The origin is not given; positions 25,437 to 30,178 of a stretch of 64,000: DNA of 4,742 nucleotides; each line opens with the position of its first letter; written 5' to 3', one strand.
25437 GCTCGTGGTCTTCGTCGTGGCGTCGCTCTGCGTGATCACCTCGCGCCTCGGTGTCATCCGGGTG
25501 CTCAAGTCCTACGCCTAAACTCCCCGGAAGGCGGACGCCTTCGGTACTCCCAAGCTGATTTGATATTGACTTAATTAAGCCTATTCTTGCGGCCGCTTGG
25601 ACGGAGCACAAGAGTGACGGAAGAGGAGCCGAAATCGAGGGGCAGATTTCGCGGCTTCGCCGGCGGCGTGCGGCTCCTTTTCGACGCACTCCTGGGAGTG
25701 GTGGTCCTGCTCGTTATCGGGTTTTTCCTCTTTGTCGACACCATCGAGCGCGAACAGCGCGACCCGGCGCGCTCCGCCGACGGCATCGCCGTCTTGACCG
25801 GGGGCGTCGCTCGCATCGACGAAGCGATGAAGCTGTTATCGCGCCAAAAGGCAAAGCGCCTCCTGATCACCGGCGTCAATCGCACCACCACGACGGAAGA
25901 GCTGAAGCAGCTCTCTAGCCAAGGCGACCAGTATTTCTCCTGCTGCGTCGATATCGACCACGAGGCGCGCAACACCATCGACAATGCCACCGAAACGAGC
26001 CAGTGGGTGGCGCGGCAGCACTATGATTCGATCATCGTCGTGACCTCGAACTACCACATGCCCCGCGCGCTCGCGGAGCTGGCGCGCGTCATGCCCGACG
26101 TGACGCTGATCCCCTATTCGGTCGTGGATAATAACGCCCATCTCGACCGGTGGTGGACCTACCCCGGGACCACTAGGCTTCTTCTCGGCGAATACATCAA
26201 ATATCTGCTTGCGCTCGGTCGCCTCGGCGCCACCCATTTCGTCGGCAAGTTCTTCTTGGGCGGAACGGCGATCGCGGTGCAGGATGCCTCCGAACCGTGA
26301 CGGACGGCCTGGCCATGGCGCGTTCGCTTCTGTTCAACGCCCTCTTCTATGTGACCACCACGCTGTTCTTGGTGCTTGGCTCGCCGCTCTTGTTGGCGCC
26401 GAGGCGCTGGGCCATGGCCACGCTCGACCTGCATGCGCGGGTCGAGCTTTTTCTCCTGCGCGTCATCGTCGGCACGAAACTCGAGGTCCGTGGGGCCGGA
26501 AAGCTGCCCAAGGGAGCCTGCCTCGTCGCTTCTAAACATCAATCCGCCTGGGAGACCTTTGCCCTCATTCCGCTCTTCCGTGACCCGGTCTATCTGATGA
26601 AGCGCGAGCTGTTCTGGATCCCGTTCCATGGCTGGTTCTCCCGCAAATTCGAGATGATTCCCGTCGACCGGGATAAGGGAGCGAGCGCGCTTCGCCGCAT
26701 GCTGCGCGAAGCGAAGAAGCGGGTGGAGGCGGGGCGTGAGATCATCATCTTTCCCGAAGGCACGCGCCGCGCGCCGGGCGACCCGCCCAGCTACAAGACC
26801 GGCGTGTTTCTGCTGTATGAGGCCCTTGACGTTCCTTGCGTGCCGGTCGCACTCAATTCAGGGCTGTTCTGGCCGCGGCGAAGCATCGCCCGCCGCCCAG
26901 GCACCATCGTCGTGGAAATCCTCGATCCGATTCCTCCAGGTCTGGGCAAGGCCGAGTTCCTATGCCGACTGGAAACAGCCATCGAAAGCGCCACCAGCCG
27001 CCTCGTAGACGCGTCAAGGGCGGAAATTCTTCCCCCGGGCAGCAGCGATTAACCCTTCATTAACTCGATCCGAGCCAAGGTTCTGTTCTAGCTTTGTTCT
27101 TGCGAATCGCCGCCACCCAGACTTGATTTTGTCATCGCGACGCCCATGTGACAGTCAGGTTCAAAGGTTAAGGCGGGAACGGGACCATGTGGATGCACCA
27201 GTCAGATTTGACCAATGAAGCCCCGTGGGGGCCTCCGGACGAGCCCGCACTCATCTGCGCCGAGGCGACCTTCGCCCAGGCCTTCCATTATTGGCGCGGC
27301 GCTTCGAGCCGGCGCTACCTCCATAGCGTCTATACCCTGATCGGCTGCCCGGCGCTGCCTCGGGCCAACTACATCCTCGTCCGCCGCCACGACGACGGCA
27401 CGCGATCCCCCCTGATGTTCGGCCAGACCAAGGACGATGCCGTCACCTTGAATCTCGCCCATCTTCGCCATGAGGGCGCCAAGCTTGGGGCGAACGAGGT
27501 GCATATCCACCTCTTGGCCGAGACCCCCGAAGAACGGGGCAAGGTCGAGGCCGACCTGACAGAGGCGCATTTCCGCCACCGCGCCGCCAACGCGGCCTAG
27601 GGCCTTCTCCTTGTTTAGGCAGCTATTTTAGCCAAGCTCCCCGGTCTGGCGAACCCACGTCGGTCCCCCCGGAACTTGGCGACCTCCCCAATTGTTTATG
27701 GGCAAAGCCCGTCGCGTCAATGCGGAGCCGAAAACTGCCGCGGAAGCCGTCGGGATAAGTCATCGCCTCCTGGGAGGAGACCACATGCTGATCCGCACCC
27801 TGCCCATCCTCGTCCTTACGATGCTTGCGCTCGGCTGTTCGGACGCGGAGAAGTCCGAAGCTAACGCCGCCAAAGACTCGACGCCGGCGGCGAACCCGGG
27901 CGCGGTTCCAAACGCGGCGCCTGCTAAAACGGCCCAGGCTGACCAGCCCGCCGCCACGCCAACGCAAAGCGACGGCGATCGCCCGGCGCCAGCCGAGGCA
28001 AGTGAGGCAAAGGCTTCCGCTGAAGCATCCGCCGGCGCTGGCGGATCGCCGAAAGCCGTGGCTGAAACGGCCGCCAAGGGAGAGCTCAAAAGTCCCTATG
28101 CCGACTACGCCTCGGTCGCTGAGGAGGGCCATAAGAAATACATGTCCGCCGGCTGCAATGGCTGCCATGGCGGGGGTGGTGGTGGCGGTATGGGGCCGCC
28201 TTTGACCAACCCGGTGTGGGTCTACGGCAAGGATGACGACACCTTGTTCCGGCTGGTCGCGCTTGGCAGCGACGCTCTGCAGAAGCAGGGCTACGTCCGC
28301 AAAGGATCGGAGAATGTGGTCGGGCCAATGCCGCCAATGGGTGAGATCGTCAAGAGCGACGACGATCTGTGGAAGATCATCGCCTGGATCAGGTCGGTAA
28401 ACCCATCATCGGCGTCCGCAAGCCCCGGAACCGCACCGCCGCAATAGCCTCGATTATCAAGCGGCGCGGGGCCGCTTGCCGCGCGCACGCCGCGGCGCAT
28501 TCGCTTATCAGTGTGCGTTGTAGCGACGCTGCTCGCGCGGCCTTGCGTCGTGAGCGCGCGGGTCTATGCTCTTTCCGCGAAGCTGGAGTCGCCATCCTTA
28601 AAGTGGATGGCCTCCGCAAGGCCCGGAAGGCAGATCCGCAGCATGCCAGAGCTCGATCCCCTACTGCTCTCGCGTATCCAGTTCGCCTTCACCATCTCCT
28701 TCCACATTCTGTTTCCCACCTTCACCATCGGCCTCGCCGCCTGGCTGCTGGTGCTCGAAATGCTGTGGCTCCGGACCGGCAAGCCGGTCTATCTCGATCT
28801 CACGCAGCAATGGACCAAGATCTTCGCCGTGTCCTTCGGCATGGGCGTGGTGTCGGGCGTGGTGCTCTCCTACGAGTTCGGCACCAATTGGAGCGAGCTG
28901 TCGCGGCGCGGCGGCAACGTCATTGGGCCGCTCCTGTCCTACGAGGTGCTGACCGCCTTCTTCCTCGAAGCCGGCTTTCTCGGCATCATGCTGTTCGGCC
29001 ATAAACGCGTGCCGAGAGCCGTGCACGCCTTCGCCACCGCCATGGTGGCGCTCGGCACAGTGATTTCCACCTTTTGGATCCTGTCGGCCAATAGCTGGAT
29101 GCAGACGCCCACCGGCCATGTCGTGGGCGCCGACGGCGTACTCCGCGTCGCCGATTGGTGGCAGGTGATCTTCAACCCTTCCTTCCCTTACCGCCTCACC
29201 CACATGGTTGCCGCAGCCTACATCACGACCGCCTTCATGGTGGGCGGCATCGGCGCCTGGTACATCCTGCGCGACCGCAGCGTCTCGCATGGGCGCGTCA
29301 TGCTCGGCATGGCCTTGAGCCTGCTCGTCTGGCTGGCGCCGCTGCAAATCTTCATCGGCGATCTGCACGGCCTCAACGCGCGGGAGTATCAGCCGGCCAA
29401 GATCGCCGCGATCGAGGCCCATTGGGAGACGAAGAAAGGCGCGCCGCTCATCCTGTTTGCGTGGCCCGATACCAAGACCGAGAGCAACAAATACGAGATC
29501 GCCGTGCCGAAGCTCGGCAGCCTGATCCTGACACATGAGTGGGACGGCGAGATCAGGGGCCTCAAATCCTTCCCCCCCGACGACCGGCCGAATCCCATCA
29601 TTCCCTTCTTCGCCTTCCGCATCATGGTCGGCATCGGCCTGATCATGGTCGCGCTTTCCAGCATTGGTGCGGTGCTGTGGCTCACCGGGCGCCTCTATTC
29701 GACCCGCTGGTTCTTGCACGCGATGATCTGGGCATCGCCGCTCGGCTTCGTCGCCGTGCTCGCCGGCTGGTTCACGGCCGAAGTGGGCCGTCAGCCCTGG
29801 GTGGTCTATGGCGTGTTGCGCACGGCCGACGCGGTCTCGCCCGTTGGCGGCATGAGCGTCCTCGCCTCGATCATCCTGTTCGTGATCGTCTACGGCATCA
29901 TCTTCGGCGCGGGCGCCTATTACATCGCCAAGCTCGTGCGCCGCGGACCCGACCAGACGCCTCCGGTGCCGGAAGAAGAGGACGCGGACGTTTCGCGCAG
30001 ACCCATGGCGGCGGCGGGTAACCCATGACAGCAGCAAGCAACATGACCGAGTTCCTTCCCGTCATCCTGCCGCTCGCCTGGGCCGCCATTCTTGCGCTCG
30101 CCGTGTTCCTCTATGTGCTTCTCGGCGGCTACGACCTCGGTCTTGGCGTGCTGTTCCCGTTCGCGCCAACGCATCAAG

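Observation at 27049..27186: Promoter with tandem perfect CtrA and LexA boxes (cell-cycle x SOS logic)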

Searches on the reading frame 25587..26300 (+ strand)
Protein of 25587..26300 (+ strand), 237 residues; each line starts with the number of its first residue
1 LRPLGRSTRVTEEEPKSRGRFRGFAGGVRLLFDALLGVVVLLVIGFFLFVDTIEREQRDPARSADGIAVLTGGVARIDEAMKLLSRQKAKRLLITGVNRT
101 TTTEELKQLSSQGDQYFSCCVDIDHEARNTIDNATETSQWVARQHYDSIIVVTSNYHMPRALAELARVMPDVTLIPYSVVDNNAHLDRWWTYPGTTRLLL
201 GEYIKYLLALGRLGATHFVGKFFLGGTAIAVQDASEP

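Call 3: search_protein_families(library=pfam, proteins=[window:25587-26300:+], max_evalue=0.01)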
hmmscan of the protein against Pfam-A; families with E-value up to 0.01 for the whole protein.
window:25587-26300:+ (237 aa): 1 family
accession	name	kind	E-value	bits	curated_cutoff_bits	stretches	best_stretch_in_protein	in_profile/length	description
PF02698.23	DUF218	-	2.9e-17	63.3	27.6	1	65-205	1-133/133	DUF218 domain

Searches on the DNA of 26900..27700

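Call 63: search_rna_families(source=window, start=26900, end=27700, threshold=evalue, max_evalue=1)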
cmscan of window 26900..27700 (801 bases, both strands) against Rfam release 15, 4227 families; matches with E-value up to 1: 1.
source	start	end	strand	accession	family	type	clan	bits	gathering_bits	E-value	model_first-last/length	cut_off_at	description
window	27215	27271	+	RF01763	Guanidine-III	Cis-reg; riboswitch;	-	17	36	0.52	1-67/67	no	Guanidine-III riboswitch aptamer (yKKC-III)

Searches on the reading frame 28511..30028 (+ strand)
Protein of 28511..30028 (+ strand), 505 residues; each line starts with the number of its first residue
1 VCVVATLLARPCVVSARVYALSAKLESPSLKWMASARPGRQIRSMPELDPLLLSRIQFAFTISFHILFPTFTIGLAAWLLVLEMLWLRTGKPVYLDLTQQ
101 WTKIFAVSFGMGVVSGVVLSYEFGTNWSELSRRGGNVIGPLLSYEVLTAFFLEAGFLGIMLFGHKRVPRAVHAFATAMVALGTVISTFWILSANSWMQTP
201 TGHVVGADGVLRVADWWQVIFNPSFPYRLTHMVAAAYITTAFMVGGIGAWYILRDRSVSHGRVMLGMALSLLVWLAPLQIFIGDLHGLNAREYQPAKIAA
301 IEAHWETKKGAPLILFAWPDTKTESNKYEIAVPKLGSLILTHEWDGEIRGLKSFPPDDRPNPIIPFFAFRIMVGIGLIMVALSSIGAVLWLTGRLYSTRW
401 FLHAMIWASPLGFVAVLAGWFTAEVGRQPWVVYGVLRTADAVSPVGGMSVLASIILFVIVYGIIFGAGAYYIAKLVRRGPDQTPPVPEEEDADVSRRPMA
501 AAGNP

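Call 3: search_protein_families(library=pfam, proteins=[window:28511-30028:+], max_evalue=0.01)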
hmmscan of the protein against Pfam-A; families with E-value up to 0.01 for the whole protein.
window:28511-30028:+ (505 aa): 1 family
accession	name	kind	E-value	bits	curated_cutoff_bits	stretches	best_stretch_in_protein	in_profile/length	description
PF01654.22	Cyt_bd_oxida_I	-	1.3e-167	558.1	26.2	1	53-480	1-418/418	Cytochrome bd terminal oxidase subunit I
